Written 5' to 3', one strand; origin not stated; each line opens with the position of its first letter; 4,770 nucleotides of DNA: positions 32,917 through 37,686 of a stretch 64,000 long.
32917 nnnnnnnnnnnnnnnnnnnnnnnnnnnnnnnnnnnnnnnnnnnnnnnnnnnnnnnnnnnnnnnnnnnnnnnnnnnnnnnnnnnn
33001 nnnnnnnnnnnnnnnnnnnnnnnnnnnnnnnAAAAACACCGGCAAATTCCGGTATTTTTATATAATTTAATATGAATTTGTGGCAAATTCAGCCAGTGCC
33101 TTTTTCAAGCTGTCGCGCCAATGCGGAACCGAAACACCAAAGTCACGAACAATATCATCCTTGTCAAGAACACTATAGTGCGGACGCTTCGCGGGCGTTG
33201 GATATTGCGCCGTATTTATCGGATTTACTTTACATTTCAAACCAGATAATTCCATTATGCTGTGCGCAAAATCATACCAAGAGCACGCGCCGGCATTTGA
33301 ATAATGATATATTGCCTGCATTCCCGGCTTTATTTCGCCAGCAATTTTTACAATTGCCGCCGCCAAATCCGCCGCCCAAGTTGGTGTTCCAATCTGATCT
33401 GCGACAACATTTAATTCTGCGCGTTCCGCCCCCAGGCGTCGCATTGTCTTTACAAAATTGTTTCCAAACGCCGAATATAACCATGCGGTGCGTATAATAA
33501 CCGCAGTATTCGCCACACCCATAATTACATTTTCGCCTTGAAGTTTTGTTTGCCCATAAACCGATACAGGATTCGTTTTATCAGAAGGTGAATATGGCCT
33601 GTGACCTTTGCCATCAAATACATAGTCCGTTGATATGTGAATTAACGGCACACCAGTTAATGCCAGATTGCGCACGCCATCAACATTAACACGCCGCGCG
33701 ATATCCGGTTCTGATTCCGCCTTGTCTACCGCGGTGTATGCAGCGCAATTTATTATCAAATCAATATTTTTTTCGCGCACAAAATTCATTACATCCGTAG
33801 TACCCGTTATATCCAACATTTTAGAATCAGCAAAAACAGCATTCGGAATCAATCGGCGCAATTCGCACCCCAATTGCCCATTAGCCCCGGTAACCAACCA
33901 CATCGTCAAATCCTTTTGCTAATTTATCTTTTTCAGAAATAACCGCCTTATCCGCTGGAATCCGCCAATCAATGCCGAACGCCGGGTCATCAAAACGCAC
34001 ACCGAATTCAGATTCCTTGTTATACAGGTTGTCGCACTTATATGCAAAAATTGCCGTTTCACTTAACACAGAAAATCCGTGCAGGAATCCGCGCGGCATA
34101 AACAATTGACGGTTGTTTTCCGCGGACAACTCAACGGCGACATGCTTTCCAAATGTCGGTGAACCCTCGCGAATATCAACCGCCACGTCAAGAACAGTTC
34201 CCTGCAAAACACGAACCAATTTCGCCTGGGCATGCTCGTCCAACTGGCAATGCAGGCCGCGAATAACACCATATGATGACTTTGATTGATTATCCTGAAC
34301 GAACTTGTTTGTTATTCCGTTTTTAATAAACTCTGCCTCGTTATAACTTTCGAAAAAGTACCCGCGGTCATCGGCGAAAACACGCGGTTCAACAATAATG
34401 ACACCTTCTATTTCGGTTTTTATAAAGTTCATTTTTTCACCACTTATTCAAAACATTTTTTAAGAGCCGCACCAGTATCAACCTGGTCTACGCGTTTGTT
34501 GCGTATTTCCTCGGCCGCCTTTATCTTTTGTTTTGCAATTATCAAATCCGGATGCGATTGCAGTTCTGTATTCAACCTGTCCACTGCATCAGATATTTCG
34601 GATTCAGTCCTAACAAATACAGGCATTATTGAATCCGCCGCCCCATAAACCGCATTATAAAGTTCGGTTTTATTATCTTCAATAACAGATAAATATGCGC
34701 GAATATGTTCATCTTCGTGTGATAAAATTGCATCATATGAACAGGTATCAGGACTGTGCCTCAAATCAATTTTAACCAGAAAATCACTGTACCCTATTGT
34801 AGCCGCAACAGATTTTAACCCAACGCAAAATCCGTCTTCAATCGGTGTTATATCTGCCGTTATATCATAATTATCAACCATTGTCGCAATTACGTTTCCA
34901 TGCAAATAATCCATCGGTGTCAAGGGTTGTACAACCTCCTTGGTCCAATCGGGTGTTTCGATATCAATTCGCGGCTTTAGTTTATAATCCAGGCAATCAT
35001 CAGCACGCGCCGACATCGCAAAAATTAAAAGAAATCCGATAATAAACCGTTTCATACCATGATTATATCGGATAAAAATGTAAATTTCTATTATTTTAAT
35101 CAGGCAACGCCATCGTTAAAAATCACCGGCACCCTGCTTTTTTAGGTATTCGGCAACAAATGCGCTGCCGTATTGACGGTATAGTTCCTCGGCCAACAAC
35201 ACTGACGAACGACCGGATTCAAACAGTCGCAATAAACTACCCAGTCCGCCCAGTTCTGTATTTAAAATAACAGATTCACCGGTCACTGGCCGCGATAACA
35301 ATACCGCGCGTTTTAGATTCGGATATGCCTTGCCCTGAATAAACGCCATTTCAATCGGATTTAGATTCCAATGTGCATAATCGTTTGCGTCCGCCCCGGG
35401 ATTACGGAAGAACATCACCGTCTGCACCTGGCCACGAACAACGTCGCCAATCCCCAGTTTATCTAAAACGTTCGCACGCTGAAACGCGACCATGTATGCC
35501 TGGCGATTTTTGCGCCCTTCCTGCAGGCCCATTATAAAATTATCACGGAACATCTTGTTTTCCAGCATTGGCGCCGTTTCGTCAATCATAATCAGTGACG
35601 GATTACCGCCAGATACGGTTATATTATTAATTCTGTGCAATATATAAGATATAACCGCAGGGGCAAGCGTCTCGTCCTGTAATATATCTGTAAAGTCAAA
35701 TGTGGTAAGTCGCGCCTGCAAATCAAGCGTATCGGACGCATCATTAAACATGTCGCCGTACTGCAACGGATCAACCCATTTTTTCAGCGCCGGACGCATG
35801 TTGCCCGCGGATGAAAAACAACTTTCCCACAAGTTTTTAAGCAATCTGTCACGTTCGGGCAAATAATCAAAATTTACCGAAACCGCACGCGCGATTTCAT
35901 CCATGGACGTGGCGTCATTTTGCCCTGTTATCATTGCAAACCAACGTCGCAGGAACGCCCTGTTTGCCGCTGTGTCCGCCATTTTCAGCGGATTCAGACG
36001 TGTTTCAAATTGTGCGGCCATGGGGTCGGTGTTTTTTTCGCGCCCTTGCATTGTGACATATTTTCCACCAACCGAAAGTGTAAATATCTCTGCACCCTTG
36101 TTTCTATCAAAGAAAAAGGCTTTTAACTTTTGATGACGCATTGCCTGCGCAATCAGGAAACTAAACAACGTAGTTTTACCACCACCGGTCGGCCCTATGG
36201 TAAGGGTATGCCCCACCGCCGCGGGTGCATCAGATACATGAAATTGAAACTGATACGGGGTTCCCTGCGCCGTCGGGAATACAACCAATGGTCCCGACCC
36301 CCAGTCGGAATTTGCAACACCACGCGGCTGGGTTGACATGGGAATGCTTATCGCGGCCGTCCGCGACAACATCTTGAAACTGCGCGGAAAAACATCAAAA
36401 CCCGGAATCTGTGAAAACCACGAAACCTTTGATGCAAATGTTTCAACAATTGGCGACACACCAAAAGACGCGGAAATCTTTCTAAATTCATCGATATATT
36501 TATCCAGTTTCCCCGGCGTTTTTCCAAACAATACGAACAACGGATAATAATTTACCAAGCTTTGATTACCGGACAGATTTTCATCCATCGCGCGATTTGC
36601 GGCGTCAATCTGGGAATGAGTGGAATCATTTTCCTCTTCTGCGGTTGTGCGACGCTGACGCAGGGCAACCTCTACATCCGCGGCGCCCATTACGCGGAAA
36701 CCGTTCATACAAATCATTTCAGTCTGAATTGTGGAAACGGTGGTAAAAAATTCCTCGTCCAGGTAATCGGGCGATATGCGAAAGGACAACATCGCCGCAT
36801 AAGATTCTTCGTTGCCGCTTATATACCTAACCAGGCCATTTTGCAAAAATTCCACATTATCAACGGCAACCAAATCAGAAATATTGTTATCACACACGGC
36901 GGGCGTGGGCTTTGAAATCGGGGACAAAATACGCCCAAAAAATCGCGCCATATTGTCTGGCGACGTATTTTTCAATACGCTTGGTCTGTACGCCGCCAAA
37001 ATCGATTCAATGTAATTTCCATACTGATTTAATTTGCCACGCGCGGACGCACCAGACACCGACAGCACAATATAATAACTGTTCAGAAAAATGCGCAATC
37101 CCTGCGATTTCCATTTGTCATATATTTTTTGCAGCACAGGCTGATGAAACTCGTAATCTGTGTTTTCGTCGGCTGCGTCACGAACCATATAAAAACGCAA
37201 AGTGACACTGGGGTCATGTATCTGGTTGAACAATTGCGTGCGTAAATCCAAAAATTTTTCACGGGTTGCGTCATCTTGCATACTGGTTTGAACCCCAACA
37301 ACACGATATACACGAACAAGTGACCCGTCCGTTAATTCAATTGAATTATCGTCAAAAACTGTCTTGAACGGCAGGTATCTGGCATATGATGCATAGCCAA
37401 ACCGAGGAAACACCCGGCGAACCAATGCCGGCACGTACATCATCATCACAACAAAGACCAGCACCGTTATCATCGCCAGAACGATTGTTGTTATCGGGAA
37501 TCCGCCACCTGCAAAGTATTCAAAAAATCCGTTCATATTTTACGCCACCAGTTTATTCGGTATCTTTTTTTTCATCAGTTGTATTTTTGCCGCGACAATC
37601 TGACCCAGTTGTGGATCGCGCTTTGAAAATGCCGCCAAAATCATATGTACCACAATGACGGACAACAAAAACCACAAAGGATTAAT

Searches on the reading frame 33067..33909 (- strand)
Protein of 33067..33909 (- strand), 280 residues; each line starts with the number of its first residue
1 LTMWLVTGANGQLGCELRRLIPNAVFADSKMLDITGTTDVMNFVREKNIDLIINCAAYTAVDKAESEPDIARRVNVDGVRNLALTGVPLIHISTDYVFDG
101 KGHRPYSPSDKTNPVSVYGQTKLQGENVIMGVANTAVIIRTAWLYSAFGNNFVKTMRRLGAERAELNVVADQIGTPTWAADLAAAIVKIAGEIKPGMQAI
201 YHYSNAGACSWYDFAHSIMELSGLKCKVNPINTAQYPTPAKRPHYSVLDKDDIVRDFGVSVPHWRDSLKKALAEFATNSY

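Call 60: search_protein_families(library=pfam, proteins=[window:33067-33909:-], max_evalue=0.00001)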
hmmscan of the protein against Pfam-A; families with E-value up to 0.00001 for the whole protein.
window:33067-33909:- (280 aa): 5 families
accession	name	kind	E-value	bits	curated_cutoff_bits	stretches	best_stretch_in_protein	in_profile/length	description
PF04321.23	RmlD_sub_bind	-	3.4e-98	328.7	27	1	5-275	4-285/287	RmlD substrate binding domain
PF01370.27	Epimerase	-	4.3e-14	52.9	20.9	1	4-167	1-200/240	NAD dependent epimerase/dehydratase family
PF16363.11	GDP_Man_Dehyd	-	6.9e-09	36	27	1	32-135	59-170/332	GDP-mannose 4,6 dehydratase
PF02719.21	Polysacc_synt_2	-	3.2e-07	30.3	20.2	1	30-150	59-170/293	Polysaccharide biosynthesis protein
PF07993.18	NAD_binding_4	-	1.7e-06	27.8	20.1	1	47-140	87-203/258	Male sterility protein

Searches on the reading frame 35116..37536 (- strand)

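Call 60: search_protein_families(library=pfam, proteins=[window:35116-37536:-], max_evalue=0.00001)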
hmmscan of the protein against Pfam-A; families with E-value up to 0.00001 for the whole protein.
window:35116-37536:- (806 aa): 1 family
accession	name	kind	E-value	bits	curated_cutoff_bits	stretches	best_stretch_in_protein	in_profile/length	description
PF03135.19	CagE_TrbE_VirB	-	1.6e-11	45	21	1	218-380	38-198/204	CagE, TrbE, VirB family, component of type IV transporter system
